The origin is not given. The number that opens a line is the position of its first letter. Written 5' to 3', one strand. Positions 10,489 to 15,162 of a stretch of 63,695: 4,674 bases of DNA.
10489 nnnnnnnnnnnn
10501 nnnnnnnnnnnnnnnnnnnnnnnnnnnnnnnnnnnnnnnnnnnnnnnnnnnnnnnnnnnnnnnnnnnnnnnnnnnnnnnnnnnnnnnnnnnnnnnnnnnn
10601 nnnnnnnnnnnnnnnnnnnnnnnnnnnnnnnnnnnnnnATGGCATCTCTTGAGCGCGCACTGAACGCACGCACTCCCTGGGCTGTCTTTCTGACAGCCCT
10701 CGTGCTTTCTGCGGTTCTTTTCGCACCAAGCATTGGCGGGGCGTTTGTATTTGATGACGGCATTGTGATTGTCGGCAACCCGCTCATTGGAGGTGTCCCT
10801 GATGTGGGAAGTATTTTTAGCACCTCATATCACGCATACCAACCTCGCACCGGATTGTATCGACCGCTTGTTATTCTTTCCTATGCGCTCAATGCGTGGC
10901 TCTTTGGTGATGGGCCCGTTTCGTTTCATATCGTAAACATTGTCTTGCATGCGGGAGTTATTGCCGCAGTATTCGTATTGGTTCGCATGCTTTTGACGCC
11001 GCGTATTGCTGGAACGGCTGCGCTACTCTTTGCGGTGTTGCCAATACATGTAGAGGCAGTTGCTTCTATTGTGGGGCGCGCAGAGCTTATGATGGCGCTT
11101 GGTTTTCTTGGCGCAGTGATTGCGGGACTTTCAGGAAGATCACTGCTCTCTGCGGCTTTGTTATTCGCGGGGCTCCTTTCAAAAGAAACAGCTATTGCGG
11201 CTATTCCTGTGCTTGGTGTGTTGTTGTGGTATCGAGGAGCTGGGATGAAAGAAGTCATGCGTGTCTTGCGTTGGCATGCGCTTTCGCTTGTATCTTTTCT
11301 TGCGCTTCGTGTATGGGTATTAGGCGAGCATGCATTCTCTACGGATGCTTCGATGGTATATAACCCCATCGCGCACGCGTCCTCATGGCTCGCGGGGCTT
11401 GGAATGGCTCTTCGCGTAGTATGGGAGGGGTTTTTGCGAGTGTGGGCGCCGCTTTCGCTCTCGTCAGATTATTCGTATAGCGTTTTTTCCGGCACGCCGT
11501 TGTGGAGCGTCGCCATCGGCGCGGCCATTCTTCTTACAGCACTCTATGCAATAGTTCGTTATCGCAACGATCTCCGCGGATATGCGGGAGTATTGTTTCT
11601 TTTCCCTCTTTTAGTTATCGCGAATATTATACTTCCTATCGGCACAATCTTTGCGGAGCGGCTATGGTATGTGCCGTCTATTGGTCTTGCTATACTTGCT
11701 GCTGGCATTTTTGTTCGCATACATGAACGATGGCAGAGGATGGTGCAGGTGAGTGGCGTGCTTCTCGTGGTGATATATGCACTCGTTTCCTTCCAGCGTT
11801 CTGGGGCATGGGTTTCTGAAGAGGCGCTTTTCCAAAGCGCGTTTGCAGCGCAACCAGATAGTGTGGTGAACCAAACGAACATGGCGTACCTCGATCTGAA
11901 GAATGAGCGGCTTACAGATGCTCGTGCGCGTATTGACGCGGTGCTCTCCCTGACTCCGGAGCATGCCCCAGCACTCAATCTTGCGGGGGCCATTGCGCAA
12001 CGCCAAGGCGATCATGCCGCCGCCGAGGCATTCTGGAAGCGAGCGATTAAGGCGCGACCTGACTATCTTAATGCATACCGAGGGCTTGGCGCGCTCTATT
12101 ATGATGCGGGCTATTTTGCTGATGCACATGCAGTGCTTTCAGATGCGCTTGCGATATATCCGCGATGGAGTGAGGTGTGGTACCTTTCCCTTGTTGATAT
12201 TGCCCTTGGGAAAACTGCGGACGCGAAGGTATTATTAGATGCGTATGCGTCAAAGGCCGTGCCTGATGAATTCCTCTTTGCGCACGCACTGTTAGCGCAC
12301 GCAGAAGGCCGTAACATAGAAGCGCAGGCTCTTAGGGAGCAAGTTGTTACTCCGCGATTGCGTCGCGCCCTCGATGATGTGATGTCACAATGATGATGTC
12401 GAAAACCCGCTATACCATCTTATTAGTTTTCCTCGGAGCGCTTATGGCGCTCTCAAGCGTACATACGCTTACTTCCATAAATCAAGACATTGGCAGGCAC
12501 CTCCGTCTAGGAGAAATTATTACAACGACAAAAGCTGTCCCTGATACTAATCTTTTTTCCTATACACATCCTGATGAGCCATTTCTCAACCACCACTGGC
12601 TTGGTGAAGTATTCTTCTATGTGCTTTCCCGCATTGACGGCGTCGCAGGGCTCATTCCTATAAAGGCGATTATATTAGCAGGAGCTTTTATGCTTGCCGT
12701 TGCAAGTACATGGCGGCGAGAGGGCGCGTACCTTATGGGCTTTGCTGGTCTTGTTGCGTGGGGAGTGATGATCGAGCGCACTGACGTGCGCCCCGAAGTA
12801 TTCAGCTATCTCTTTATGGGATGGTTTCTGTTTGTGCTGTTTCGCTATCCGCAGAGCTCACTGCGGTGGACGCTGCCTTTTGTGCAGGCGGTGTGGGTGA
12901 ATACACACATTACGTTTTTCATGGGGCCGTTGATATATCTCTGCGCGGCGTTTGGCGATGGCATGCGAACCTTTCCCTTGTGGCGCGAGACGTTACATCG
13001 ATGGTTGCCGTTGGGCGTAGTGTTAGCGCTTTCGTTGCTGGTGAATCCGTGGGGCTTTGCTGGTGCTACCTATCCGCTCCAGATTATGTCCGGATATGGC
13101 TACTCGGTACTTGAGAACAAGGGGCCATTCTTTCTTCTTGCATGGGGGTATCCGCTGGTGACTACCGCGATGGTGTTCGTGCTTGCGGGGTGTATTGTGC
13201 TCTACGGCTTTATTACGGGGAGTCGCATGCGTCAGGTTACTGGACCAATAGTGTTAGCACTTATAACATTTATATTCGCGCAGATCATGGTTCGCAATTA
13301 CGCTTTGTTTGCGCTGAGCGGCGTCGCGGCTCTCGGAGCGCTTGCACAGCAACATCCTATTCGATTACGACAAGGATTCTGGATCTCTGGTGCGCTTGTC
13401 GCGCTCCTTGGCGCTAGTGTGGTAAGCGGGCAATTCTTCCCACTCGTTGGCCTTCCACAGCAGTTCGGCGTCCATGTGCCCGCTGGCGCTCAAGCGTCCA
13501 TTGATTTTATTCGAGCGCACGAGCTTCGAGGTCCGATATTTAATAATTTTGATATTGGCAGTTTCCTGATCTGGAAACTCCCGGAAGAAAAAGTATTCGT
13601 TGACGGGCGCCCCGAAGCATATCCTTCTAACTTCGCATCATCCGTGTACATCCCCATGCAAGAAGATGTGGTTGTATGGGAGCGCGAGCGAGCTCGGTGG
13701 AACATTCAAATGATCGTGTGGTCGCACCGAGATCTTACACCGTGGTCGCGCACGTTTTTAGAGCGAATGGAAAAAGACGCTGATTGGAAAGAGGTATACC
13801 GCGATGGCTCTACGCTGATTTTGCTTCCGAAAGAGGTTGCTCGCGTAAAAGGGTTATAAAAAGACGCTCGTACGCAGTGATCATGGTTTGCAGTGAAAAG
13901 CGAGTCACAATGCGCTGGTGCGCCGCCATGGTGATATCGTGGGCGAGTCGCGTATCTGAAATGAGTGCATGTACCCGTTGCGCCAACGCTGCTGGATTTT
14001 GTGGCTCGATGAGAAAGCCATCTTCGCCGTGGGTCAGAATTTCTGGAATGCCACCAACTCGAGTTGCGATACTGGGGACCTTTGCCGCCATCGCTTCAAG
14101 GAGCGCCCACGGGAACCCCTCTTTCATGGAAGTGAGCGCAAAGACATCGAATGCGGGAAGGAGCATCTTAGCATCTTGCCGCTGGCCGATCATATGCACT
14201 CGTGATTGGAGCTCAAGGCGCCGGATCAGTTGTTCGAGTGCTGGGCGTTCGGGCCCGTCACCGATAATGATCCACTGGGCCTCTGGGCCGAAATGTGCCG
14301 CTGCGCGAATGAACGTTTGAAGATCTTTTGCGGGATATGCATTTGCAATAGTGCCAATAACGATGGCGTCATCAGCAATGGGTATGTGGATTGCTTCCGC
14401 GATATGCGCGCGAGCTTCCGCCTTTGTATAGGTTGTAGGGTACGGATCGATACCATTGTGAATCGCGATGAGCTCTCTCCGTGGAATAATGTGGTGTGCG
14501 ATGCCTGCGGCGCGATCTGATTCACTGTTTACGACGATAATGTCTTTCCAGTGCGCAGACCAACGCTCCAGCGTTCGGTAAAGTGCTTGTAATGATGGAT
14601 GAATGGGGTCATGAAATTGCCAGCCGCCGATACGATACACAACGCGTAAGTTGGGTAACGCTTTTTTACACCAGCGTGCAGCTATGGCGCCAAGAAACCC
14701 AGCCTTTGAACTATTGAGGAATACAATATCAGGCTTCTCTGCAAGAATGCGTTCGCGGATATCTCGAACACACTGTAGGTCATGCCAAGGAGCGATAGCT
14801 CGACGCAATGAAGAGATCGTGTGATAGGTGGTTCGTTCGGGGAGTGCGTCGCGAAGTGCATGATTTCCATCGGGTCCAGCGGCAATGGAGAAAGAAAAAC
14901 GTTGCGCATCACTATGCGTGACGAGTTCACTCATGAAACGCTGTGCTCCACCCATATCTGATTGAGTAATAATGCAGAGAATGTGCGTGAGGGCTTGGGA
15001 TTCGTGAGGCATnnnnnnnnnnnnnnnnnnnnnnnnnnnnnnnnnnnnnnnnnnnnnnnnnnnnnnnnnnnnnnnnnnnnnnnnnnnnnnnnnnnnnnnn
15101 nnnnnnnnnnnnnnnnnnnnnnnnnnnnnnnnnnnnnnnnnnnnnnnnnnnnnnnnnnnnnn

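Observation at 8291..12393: Two TMTC-like O-glycosyltransferases flanking a Ser/Pro/Thr-rich exported protein, next to an Ig-like S-layer gene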

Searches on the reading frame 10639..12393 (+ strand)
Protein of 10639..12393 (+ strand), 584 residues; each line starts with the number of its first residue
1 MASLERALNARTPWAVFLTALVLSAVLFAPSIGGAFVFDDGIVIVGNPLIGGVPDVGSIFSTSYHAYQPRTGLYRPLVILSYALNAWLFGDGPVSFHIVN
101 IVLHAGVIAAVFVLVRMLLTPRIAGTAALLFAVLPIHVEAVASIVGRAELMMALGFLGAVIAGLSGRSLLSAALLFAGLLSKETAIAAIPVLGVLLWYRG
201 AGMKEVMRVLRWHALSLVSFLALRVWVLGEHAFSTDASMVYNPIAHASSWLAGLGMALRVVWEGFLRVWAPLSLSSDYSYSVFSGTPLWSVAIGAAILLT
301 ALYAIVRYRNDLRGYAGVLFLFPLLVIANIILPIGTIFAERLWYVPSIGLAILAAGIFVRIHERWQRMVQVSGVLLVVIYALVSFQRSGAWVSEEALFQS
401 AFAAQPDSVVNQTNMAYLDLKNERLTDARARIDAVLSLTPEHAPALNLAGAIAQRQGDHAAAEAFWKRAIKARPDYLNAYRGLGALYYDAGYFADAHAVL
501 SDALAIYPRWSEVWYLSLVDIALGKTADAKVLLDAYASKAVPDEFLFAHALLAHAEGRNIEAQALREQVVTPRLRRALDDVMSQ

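Call 7: search_protein_families(library=pfam, proteins=[window:10639-12393:+], max_evalue=0.01)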
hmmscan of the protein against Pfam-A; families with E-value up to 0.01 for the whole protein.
window:10639-12393:+ (584 aa): 9 families
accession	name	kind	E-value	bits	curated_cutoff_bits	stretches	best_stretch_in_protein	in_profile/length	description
PF14559.12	TPR_19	-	4.2e-11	43.5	25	1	455-516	3-64/68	Tetratricopeptide repeat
PF07719.23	TPR_2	-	5.8e-08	32.7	27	2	443-476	1-34/34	Tetratricopeptide repeat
PF13424.12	TPR_12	-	9.7e-08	32.5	30.1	2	443-508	3-76/77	Tetratricopeptide repeat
PF13428.12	TPR_14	-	2.7e-07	31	23.5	1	478-516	2-40/44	Tetratricopeptide repeat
PF13432.12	TPR_16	-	3.1e-06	28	32.7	2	415-475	3-63/65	Tetratricopeptide repeat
PF13414.12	TPR_11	-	0.00059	19.9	26.8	1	456-491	7-42/42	TPR repeat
PF13231.12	PMT_2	-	0.0041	17.8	26.1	1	82-222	10-156/160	Dolichyl-phosphate-mannose-protein mannosyltransferase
PF13374.12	TPR_10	-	0.005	17.3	27.5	0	478-507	3-32/42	Tetratricopeptide repeat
PF00515.34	TPR_1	-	0.0052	17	27.8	1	443-476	1-34/34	Tetratricopeptide repeat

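Call 12: search_protein_families(library=pfam, proteins=[window:10639-12393:+], max_evalue=10)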
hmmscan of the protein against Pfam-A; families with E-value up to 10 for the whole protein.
window:10639-12393:+ (584 aa): 16 families
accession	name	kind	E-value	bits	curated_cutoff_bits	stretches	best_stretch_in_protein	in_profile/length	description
PF14559.12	TPR_19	-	4.2e-11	43.5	25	2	455-516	3-64/68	Tetratricopeptide repeat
PF07719.23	TPR_2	-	5.8e-08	32.7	27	2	443-476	1-34/34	Tetratricopeptide repeat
PF13424.12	TPR_12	-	9.7e-08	32.5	30.1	2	443-508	3-76/77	Tetratricopeptide repeat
PF13428.12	TPR_14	-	2.7e-07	31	23.5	2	478-516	2-40/44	Tetratricopeptide repeat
PF13432.12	TPR_16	-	3.1e-06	28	32.7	2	415-475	3-63/65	Tetratricopeptide repeat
PF13414.12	TPR_11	-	0.00059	19.9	26.8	1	456-491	7-42/42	TPR repeat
PF13231.12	PMT_2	-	0.0041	17.8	26.1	1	82-222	10-156/160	Dolichyl-phosphate-mannose-protein mannosyltransferase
PF13374.12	TPR_10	-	0.005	17.3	27.5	2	478-507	3-32/42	Tetratricopeptide repeat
PF00515.34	TPR_1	-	0.0052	17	27.8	1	443-476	1-34/34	Tetratricopeptide repeat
PF24575.1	TPR_Slam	-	0.027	15.3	35.2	0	523-565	25-69/104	Surface lipoprotein assembly modifier, N-terminal TPR repeats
PF13371.12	TPR_9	-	0.035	14.6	35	2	451-508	3-60/73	Tetratricopeptide repeat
PF13431.12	TPR_17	-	0.041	14.6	24.4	1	434-463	4-33/34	Tetratricopeptide repeat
PF13181.12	TPR_8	-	0.05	14.2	25.7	1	443-476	1-34/34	Tetratricopeptide repeat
PF23914.1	TPR_CcmH_CycH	-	0.16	12.2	42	1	421-471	99-149/158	Cytochrome c-type biogenesis protein H TPR domain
PF06785.16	UPF0242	-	0.55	10.7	33.5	1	312-360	4-50/194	Uncharacterised protein family (UPF0242) N-terminus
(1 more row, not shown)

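Call 13: search_protein_families(library=ncbifam, proteins=[window:10639-12393:+], max_evalue=0.1)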
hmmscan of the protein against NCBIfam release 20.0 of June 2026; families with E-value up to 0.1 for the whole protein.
window:10639-12393:+ (584 aa): 17 families
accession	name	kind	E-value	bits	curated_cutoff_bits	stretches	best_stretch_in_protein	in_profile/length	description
TIGR02917.1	PEP_TPR_lipo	equivalog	1.1e-14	53.3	312.2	1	396-563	486-652/899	XrtA/PEP-CTERM system TPR-repeat protein PrsT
TIGR02521.1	type_IV_pilW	equivalog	5.2e-10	39.3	154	1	389-467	149-227/234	type IV pilus biogenesis/stability protein PilW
NF033920.0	C39_PA2778_fam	equivalog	4.3e-06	26.3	150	1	451-533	162-247/255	PA2778 family cysteine peptidase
NF033758.1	gliding_GltE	equivalog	1.2e-05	24.5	225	1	447-509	90-152/411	adventurous gliding motility TPR repeat lipoprotein GltE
TIGR03939.1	PGA_TPR_OMP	equivalog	2.1e-05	23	366.65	1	415-513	401-499/800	poly-beta-1,6 N-acetyl-D-glucosamine export porin PgaA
NF040959.1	MamA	equivalog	0.0002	20.9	200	1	383-497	79-193/204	magnetosome protein MamA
NF040658.1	Myxo_OME_TraC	equivalog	0.00025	19.9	500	1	415-452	132-169/602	outer membrane exchange accessory lipoprotein TraC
NF033762.1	social_mot_Tgl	equivalog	0.00049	19.5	225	1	383-543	77-237/252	social motility TPR repeat lipoprotein Tgl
NF008757.0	PRK11788.1-5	equivalog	0.00058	19.1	363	1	414-529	185-301/388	lipopolysaccharide assembly protein LapB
TIGR04510.1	mod_pep_cyc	subfamily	0.0012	17.4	400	1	387-573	410-598/814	putative peptide modification system cyclase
TIGR00540.1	TPR_hemY_coli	hypoth_equivalog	0.0013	17.6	142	1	408-468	151-211/385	heme biosynthesis-associated TPR protein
NF052304.1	CdsG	equivalog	0.0023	18.1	170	0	393-441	26-74/133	CdsG family type III secretion system protein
TIGR00990.1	3a0801s09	subfamily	0.0055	15.4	757.25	1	413-514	369-470/615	mitochondrial import receptor subunit TOM70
NF008755.0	PRK11788.1-3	equivalog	0.02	14.3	430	1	415-508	186-280/388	lipopolysaccharide assembly protein LapB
NF052415.1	T3SS_chap_SctY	equivalog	0.025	15.1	70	1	415-472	12-69/106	type III secretion apparatus assembly chaperone SctY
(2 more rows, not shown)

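Call 15: search_solved_structures(query=window:10639-12393:+, max_evalue=1)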
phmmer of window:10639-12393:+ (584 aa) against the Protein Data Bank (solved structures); distinct sequences matched with E-value up to 1: 87 (the best 60 are shown).
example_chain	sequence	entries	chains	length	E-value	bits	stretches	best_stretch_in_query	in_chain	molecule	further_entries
9qhb_A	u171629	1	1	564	1.9e-19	72.9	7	453-515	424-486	Engineered tetratricopeptide repeat protein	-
7yeh_B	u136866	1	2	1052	1.8e-11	46.6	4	413-513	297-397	UDP-N-acetylglucosamine--peptide N-acetylglucosaminyltransferase 110 kDa subunit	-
7yea_A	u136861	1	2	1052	1.8e-11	46.6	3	414-513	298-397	UDP-N-acetylglucosamine--peptide N-acetylglucosaminyltransferase 110 kDa subunit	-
1w3b_A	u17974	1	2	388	1.8e-11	46.6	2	414-514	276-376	UDP-N-ACETYLGLUCOSAMINE--PEPTIDE N-ACETYLGLUCOSAMINYLTRANSFERASE 110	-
7ntf_A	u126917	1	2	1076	2e-11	46.4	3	396-513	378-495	Isoform 1 of UDP-N-acetylglucosamine--peptide N-acetylglucosaminyltransferase 110 kDa subu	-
7y4i_A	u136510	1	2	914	2.5e-11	46.1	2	398-508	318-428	Probable UDP-N-acetylglucosamine--peptide N-acetylglucosaminyltransferase SPINDLY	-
8dtf_A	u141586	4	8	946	3.2e-11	45.7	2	398-508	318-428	Probable UDP-N-acetylglucosamine--peptide N-acetylglucosaminyltransferase SPINDLY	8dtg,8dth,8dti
6eou_A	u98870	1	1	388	4.6e-11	45.3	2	414-514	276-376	UDP-N-acetylglucosamine--peptide N-acetylglucosaminyltransferase 110 kDa subunit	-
8bu0_A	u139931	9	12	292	2.4e-10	42.9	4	453-515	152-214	Consensus tetratricopeptide repeat protein | Crystal structure of an 8-repeat consensus TPR superhelix with Zinc. | Monomer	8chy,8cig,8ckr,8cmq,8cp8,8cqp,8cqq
9qhc_A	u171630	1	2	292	2.8e-10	42.7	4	453-515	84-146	Engineered tetratricopeptide repeat protein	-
7obi_A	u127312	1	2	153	6.7e-10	41.4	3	434-496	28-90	CTPR-rv4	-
9eh1_Q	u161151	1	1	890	2.4e-07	33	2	458-516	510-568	RNA polymerase-associated protein CTR9 homolog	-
6ted_Q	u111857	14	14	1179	6.3e-07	31.6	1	458-516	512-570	RNA polymerase-associated protein CTR9 homolog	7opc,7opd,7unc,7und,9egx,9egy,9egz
7oop_S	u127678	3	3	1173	7.3e-07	31.4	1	458-516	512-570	RNA polymerase-associated protein CTR9 homolog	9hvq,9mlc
8a3y_Q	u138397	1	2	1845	3.2e-06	29.3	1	458-516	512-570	RNA polymerase-associated protein CTR9 homolog,RNA polymerase-associated protein LEO1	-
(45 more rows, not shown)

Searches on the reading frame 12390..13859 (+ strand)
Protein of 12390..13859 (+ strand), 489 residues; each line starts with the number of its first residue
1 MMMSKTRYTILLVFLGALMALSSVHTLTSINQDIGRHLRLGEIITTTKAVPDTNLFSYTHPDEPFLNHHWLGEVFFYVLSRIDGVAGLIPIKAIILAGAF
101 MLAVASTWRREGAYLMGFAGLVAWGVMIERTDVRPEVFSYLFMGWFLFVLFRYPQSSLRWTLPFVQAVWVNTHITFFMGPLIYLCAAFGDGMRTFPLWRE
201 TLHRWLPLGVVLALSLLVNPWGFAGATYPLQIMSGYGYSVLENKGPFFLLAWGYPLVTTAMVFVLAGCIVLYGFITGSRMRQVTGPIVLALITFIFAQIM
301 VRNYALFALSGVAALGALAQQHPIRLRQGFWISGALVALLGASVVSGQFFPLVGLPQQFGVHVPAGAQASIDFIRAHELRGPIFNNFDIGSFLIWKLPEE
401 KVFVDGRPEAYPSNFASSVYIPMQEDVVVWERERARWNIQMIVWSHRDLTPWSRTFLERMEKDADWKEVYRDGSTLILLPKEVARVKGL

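Call 7: search_protein_families(library=pfam, proteins=[window:12390-13859:+], max_evalue=0.01)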
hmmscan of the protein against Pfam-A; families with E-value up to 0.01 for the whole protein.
window:12390-13859:+ (489 aa): 0 families

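Call 12: search_protein_families(library=pfam, proteins=[window:12390-13859:+], max_evalue=10)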
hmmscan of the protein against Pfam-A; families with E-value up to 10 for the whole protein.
window:12390-13859:+ (489 aa): 0 families

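Call 13: search_protein_families(library=ncbifam, proteins=[window:12390-13859:+], max_evalue=0.1)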
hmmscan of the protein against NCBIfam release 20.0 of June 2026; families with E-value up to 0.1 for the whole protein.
window:12390-13859:+ (489 aa): 0 families

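Call 55: search_protein_representatives(protein=window:12390-13859:+)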
Query: 489 residues. Proteins with E-value up to 0.001 (for the whole library): 11835; up to 1e-10: 5024; up to 1e-30: 703. The best 150 are listed.
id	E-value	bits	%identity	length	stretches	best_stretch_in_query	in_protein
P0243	9.5e-127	440.2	45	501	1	10-480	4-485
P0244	1.4e-112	393.4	46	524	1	14-481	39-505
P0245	1.3e-97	344.0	41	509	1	8-481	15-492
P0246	4.2e-96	339.1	42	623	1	12-479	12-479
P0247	8.2e-95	334.8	41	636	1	5-477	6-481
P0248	1.7e-92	327.2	38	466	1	20-480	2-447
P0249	4.6e-91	322.5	40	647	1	5-479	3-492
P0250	1.7e-90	320.6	38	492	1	9-484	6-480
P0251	9.6e-89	314.8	39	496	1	12-482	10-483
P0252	6.3e-88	312.1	37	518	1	10-480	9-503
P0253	1.2e-87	311.1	38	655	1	7-486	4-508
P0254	8.9e-87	308.3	45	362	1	133-479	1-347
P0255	9.4e-87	308.2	37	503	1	11-479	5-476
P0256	1.9e-86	307.2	41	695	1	11-481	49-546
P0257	1.5e-85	304.2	39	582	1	8-482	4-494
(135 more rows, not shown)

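Call 58: search_protein_families(library=pfam, alignment_id=A4, max_evalue=0.01)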
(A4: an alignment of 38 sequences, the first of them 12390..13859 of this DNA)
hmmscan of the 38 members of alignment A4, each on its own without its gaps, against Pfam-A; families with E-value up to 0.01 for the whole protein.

A. member 1, window:12390-13859:+ (489 aa): 0 families

B. families by the number of members that match (of 38 scanned): 16 families
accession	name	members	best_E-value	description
PF13428.12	TPR_14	6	2e-09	Tetratricopeptide repeat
PF07719.23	TPR_2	5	8.4e-15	Tetratricopeptide repeat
PF13181.12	TPR_8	5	2.1e-13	Tetratricopeptide repeat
PF23914.1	TPR_CcmH_CycH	5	1.5e-07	Cytochrome c-type biogenesis protein H TPR domain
PF13431.12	TPR_17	4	7.5e-06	Tetratricopeptide repeat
PF00515.34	TPR_1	3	7.9e-15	Tetratricopeptide repeat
PF13414.12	TPR_11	2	4.4e-09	TPR repeat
PF14559.12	TPR_19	2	4.4e-08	Tetratricopeptide repeat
PF13424.12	TPR_12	2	4.7e-07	Tetratricopeptide repeat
PF13432.12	TPR_16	1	3.9e-10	Tetratricopeptide repeat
PF13174.12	TPR_6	1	3.7e-06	Tetratricopeptide repeat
PF25062.1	ARM_TT21_N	1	6.9e-06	Tetratricopeptide repeat protein 21 N-terminal ARM repeat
PF13374.12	TPR_10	1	8.6e-06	Tetratricopeptide repeat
PF13176.12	TPR_7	1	0.0003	Tetratricopeptide repeat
PF25063.1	ARM_TT21_C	1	0.002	Tetratricopeptide repeat protein 21 C-terminal ARM domain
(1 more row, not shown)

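Call 61: search_solved_structures(query=A4, max_evalue=10)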
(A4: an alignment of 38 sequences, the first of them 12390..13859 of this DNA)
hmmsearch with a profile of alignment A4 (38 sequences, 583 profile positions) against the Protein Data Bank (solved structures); distinct sequences matched with E-value up to 10: 72 (the best 60 are shown).
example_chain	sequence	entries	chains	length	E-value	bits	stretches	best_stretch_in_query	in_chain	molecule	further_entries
9qhb_A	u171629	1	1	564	6.4e-31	110.8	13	518-582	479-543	Engineered tetratricopeptide repeat protein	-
8bu0_A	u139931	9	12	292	1.7e-19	73.1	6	519-582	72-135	Consensus tetratricopeptide repeat protein | Crystal structure of an 8-repeat consensus TPR superhelix with Zinc. | Monomer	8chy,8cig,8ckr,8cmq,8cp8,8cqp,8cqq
9qhc_A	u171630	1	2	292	1.3e-16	63.6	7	517-582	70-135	Engineered tetratricopeptide repeat protein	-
9gzg_A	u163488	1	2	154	5e-11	45.1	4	521-582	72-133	Engineered CTPR protein with glutamic acids for conductivity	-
7obi_A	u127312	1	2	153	8.1e-11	44.5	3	518-582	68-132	CTPR-rv4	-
8ch0_A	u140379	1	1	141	7.1e-10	41.3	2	519-582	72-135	Consensus tetratricopeptide repeat protein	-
2fo7_A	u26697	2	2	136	1e-09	40.8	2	519-582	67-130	SYNTHETIC CONSENSUS TPR PROTEIN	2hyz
1na0_A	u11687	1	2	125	1.6e-08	36.9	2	519-582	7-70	designed protein CTPR3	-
2wqh_A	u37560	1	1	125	6.6e-08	34.8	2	519-582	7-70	CTPR3Y3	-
6v8e_A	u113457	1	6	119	9.5e-08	34.3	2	507-582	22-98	Designed protein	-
6b85_J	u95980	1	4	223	1.1e-07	34.2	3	501-582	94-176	TMHC4_R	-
6vfh_A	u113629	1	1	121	4.1e-07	32.2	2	507-581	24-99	T33_dn10A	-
1na3_A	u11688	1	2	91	6.5e-07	31.6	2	519-582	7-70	designed protein CTPR2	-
5hrz_A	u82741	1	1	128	1.1e-06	30.8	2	516-582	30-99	TPR domain protein 1na0C3_3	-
3kd7_A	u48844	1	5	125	1.2e-06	30.7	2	520-582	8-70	CTPR390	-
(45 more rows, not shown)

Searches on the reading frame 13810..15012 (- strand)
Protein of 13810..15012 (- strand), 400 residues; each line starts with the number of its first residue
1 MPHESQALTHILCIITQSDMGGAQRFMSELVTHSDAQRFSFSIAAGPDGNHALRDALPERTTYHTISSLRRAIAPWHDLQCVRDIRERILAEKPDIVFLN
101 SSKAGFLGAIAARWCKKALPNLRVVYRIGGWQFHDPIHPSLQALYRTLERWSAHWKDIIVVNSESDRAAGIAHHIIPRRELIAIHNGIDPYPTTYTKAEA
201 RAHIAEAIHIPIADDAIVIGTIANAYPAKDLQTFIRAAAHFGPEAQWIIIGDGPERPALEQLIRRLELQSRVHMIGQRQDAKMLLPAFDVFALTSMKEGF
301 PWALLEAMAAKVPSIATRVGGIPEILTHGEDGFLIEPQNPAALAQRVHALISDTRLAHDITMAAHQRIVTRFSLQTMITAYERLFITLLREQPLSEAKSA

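Call 7: search_protein_families(library=pfam, proteins=[window:13810-15012:-], max_evalue=0.01)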
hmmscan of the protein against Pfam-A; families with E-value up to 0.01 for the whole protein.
window:13810-15012:- (400 aa): 5 families
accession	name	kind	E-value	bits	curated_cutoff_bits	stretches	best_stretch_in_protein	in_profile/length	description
PF00534.26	Glycos_transf_1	-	1.3e-34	119.6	26.4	1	212-366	11-171/172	Glycosyl transferases group 1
PF13692.12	Glyco_trans_1_4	-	3.4e-34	118.6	27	1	218-353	3-142/142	Glycosyl transferases group 1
PF13439.12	Glyco_transf_4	-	8.9e-16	58.8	28.5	1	20-190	1-168/170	Glycosyltransferase Family 4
PF13579.12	Glyco_trans_4_4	-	3.7e-12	47.3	29.7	1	21-187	1-158/158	Glycosyl transferase 4-like domain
PF13524.12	Glyco_trans_1_2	-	7e-05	23.2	25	1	304-380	67-141/144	Glycosyl transferase-like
